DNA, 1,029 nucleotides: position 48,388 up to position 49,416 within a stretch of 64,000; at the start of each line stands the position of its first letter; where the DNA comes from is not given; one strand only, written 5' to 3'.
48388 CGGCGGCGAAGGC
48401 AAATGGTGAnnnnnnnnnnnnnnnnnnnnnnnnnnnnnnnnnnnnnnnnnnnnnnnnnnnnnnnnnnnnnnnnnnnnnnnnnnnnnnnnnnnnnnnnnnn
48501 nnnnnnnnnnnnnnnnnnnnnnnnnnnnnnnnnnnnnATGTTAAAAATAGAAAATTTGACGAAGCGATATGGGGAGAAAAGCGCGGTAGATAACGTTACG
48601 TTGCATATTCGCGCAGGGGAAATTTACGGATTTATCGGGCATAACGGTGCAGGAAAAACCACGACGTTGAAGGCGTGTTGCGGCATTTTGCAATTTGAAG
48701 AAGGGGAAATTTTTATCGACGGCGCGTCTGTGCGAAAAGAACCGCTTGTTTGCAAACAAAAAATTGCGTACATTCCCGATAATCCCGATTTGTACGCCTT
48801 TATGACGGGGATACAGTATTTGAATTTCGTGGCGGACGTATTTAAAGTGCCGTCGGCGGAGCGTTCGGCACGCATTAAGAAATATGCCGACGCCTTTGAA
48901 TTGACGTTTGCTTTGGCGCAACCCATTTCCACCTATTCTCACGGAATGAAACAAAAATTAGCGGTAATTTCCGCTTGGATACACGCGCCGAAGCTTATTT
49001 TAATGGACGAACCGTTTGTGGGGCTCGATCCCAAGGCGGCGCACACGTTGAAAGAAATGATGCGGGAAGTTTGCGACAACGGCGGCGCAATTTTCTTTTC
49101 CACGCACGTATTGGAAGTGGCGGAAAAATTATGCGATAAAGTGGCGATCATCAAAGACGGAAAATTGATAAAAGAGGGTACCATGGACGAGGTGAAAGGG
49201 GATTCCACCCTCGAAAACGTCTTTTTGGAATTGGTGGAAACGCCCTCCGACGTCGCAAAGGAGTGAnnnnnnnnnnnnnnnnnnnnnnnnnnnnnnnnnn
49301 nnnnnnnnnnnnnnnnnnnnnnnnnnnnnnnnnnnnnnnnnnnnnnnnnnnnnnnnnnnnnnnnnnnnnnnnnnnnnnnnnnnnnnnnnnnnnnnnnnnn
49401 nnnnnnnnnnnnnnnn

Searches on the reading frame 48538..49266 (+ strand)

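Call 42: search_protein_families(library=pfam, proteins=[window:48538-49266:+], max_evalue=0.00001)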
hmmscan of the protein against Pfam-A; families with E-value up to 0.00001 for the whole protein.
window:48538-49266:+ (242 aa): 2 families
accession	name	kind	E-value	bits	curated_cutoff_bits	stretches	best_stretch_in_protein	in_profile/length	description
PF00005.33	ABC_tran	-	7.1e-27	95.1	25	1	18-160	2-136/137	ABC transporter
PF13304.12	AAA_21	-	5.3e-14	53.4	27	1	116-190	221-298/304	AAA domain, putative AbiEii toxin, Type IV TA system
